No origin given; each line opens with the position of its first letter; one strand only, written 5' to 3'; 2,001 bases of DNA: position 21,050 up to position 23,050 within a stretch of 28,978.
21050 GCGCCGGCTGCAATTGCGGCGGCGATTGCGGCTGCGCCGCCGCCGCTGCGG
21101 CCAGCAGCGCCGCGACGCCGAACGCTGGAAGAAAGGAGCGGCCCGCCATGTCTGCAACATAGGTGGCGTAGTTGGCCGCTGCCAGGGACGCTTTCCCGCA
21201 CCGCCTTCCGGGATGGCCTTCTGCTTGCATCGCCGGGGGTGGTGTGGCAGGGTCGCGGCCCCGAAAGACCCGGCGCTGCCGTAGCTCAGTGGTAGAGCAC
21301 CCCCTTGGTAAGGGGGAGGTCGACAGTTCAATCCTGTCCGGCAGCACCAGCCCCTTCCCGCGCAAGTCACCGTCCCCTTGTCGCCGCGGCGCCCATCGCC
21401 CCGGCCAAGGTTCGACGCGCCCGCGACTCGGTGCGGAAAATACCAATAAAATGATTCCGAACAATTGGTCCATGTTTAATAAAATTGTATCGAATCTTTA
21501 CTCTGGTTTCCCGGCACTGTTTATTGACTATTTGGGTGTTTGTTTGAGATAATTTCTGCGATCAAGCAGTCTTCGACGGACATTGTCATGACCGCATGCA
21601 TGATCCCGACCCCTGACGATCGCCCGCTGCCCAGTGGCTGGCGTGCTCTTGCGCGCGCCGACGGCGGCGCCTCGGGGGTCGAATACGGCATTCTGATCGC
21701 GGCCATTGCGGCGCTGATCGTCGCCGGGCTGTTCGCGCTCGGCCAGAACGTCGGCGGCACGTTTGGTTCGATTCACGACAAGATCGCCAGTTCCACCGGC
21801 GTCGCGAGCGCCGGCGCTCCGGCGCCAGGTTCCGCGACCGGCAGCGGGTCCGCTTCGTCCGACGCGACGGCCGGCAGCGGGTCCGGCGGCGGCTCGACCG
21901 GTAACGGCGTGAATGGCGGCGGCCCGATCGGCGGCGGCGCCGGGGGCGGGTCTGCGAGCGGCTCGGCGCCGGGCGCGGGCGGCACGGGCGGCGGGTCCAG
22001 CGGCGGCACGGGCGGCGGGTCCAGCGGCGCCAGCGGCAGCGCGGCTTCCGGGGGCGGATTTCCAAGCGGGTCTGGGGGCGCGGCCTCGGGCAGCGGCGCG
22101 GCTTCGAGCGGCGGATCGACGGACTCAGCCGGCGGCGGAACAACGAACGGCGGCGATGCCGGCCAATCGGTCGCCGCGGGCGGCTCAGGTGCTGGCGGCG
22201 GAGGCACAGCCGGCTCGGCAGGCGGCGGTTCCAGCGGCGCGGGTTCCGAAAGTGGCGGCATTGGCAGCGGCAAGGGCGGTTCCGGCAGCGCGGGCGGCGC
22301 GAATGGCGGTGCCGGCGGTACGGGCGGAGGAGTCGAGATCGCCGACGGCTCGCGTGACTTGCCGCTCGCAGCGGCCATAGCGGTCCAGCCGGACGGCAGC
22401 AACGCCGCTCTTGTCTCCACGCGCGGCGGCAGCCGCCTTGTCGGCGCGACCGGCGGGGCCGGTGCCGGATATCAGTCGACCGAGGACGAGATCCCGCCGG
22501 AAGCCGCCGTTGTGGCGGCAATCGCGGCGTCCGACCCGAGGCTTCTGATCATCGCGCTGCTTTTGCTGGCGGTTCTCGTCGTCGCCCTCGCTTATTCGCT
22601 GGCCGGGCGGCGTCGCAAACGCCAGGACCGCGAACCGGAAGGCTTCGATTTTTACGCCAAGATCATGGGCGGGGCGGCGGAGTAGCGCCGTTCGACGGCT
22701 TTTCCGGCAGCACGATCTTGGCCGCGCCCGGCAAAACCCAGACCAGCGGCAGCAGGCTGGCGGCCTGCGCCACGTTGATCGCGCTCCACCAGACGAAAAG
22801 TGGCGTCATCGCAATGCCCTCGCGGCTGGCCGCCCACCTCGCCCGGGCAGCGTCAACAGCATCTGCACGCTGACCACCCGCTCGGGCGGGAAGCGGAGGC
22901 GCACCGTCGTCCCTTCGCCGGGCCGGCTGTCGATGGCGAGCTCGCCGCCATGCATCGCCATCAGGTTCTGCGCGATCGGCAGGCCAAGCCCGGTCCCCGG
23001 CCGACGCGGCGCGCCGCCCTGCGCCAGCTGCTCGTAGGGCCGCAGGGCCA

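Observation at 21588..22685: Double-anchored giant Flp pilin: pilin head, about 180-aa Gly/Ser tether, second TM helix with basic stop-transfer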

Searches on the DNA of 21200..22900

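Call 70: search_rna_families(source=window, start=21200, end=22900, threshold=evalue, max_evalue=1)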
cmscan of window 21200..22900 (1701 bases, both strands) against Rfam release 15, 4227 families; matches with E-value up to 1: 3.
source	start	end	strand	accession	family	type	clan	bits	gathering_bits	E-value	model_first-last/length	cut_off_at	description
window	21275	21346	+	RF00005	tRNA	Gene; tRNA;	CL00001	72.8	29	1.4e-15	1-71/71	no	tRNA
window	21275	21347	-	RF04354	Plastid-ycf2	Cis-reg;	-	28.4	65.7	0.0025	1-75/75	no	Plastid-ycf2 5UTR RNA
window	21855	21910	+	RF01988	SECIS_2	Cis-reg;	-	23.7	70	0.095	1-55/55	no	Selenocysteine insertion sequence 2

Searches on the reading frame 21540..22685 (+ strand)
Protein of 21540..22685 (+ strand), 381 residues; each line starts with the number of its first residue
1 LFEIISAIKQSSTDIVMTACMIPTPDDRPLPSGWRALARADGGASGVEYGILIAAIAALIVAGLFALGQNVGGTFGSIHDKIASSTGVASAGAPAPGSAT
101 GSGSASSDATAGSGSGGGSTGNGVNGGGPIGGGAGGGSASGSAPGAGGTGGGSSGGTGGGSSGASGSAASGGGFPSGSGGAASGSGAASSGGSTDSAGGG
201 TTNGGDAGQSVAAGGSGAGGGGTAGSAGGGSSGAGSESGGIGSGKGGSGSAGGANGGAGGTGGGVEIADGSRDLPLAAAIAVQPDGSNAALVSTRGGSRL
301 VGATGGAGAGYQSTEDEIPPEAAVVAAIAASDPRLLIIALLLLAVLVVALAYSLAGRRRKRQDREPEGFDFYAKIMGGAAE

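Call 5: search_protein_families(library=pfam, proteins=[window:21540-22685:+], max_evalue=10)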
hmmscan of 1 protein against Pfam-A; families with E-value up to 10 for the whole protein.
window:21540-22685:+ (381 aa): 3 families
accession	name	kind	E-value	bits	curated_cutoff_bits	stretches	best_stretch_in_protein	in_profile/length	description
PF04964.19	Flp_Fap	-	6e-05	23.2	32.2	1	43-81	7-45/46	Flp/Fap pilin component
PF00746.26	Gram_pos_anchor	-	0.15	12.5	20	1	338-362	18-42/43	LPXTG cell wall anchor motif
PF10060.15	DUF2298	-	0.51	9.6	27.8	1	37-91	123-175/488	Uncharacterized membrane protein (DUF2298)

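Call 6: search_protein_families(library=ncbifam, proteins=[window:21540-22685:+], max_evalue=10)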
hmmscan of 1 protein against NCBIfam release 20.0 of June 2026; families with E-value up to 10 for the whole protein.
window:21540-22685:+ (381 aa): 0 families

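Call 9: find_homologous_proteins(query=window:21588-22685:+, max_evalue=0.001)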
Query window:21588-22685:+: 8000 candidates shared short words with the query, none scored E <= 0.001.

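Call 17: list_cluster_members(proteins=[window:21540-22682:+, window:21588-22682:+, window:21600-22682:+, window:22806-24035:-, window:19290-20564:-])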
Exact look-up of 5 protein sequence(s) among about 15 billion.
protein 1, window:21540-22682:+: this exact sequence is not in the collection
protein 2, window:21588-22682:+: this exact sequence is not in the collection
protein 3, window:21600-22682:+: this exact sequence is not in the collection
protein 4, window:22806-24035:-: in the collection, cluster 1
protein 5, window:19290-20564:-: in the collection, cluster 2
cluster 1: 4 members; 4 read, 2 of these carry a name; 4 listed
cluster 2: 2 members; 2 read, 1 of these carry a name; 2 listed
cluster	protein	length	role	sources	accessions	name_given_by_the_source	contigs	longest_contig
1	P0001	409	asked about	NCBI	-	-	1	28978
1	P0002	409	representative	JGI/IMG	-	-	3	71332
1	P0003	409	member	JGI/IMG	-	PAS domain S-box-containing protein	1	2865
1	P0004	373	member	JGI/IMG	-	PAS domain S-box-containing protein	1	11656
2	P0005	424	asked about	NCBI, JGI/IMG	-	-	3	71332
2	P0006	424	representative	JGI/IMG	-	UDP-N-acetylglucosamine 1-carboxyvinyltransferase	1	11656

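Call 20: search_protein_representatives(protein=window:21588-22685:+)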
Query: 365 residues. Proteins with E-value up to 0.001 (for the whole library): 137; up to 1e-10: 0; up to 1e-30: 0. The best 137 are listed.
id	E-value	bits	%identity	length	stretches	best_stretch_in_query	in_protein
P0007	1.2e-08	50.8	60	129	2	19-60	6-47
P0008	2.8e-08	49.5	43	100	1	19-112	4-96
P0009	3.7e-08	49.1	48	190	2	25-91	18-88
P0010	5.8e-08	48.5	36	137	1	17-129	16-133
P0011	9.6e-08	47.7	53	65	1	13-74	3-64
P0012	9.3e-07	44.5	45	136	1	12-121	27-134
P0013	1.1e-06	44.3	41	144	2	19-80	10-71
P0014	2.4e-06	43.2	50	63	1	22-81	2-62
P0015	6.2e-06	41.8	56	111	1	23-79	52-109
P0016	7.4e-06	41.5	51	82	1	19-79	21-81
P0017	1.6e-05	40.5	48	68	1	21-78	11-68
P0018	1.6e-05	40.5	56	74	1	23-76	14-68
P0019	2.5e-05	39.8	46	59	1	18-67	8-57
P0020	2.5e-05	39.8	53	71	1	19-75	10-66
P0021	2.7e-05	39.7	47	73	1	23-81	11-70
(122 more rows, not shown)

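Call 48: find_encoding_contigs(protein=P0006, flank=10000, max_places=4)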
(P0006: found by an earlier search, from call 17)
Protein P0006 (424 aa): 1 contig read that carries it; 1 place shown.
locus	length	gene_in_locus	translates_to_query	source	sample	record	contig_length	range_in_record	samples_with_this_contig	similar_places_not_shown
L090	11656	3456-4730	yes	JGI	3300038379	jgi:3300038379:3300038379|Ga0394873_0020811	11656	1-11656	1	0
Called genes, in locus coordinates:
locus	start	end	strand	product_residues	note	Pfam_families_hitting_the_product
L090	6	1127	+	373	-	PF08448:PAS_4, PF00512:HisKA, PF02518:HATPase_c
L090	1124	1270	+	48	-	-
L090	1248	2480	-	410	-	-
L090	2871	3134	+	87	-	-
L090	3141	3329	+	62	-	-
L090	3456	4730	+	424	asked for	PF00275:EPSP_synthase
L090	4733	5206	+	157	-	PF11164:DUF2948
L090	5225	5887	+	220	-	PF01634:HisG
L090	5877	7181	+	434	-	PF00815:Histidinol_dh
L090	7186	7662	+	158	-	PF06793:UPF0262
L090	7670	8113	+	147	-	PF01451:LMWPc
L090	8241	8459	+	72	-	PF01176:eIF-1a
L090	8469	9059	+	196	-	PF02545:Maf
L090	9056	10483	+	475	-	PF10150:RNase_E_G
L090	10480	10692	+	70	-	PF03884:YacG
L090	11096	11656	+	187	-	?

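Call 55: search_solved_structures(query=window:21588-22682:+, max_evalue=10, show_alignments=2)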
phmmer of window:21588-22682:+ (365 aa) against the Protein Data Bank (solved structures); distinct sequences matched with E-value up to 10: 3.
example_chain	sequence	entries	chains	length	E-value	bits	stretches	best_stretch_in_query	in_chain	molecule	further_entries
9nqo_A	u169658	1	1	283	0.0042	19.3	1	204-265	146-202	Galectin-3,Galectin-3,Galectin-3 in complex FN3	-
8u1k_A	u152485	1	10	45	0.07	15.2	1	28-69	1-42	PilA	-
8u2b_A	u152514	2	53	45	0.35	13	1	28-70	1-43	Flp family type IVb pilin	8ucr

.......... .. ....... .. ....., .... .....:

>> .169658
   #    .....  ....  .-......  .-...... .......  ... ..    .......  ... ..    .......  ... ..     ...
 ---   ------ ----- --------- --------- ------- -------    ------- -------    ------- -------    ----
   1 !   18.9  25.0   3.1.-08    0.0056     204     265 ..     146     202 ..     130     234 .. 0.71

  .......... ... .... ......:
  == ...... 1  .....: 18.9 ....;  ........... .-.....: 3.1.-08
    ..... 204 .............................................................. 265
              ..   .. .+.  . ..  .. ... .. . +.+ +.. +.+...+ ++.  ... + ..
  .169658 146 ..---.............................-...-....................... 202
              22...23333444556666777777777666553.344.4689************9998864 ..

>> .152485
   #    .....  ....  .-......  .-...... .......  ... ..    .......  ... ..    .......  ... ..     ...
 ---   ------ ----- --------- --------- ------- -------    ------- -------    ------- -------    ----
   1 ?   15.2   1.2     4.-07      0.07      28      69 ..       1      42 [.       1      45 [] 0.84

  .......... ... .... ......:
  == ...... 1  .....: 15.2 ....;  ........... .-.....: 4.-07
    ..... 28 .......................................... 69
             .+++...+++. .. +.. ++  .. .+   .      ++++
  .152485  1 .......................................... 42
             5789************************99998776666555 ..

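Call 56: predict_structure(protein=window:21588-22682:+)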
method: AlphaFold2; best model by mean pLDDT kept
length: 365 residues; sequences in the alignment: 1
mean_pLDDT: 44.8   pTM: 0.22
mean pLDDT of the five models: 44.8, 43.7, 42.7, 42.2, 41.4
residues with pLDDT >= 90: 0; 70-90: 55; 50-70: 40; < 50: 270
segments of 3 or more residues with pLDDT < 50: 1-15, 21-30, 71-301, 346-349, 362-365
pLDDT, mean of each block of 10 residues (from residue 1): 42 49 47 69 80 77 74 39 33 32 31 33 31 30 34 35 32 35 35 34 35 32 34 35 35 37 35 36 36 38 57 65 85 79 50 52 44
secondary structure, 60 per line:
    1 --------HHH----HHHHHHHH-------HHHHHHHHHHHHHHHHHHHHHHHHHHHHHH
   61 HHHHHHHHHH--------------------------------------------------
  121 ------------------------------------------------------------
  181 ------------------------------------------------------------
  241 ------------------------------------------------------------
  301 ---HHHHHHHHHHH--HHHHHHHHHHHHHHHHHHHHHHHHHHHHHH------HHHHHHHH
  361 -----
elements in order: H16-23 H31-70 H304-314 H317-346 H353-360

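Call 66: find_related_loci(query=window:21588-22682:+, collection=viral_contigs, flank=8000)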
Query window:21588-22682:+ (365 aa) in viral_contigs; peptide patterns used: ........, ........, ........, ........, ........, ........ (x = any residue, [..] = any of these).
19 stretches matched a pattern, but none encodes a relative of the query by tblastn (E <= 1e-3).

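Call 71: search_protein_families(library=phrogs, proteins=[window:21588-22682:+], max_evalue=0.01)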
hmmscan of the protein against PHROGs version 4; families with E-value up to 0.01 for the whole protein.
window:21588-22682:+ (365 aa): 0 families

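Call 72: search_protein_families(library=padloc, proteins=[window:21588-22682:+], max_evalue=0.01)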
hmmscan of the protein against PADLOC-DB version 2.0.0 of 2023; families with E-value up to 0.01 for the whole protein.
window:21588-22682:+ (365 aa): 0 families

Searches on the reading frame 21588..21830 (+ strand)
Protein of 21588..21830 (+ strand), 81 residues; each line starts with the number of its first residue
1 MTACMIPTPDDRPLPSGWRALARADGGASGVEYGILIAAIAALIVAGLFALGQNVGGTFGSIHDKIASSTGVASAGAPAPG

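Call 30: search_protein_families(library=pfam, alignment_id=A2, max_evalue=0.01)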
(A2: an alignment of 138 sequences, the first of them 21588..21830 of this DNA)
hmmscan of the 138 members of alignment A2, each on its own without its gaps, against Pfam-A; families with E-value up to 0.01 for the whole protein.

A. member 1, window:21588-21830:+ (81 aa): 1 family
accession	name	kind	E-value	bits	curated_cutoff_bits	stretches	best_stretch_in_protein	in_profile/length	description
PF04964.19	Flp_Fap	-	2.7e-06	27.5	32.2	1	27-65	7-45/46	Flp/Fap pilin component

B. families by the number of members that match (of 138 scanned): 25 families
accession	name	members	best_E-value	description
PF04964.19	Flp_Fap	136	1.4e-20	Flp/Fap pilin component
PF14029.11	DUF4244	59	1.1e-06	Protein of unknown function (DUF4244)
PF05767.17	Pox_A14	2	0.0013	Poxvirus virion envelope protein A14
PF12728.13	HTH_17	1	1.1e-08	Helix-turn-helix domain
PF09990.14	DUF2231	1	7.5e-06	Predicted membrane protein (DUF2231)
PF00376.29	MerR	1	1.3e-05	MerR family regulatory protein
PF17963.7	Big_9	1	1.4e-05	Bacterial Ig domain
PF18911.6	PKD_4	1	2.5e-05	PKD domain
PF02412.23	TSP_3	1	2.8e-05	Thrombospondin type 3 repeat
PF17892.7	Cadherin_5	1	0.00011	Cadherin-like domain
PF07811.17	TadE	1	0.00037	TadE-like protein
PF12819.13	Malectin_like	1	0.0023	Malectin-like domain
PF14012.11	DUF4229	1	0.003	Protein of unknown function (DUF4229)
PF10060.15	DUF2298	1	0.003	Uncharacterized membrane protein (DUF2298)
PF17647.6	DUF5518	1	0.0034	Family of unknown function (DUF5518)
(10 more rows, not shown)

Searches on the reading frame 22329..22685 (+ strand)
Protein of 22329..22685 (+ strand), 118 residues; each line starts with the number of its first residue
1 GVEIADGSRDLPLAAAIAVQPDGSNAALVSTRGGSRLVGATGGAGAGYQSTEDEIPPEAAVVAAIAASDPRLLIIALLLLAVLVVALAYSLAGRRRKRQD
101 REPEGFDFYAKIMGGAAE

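Call 11: find_homologous_proteins(query=window:22329-22685:+, max_evalue=0.01)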
Query window:22329-22685:+: 674 candidates shared short words with the query, none scored E <= 0.01.
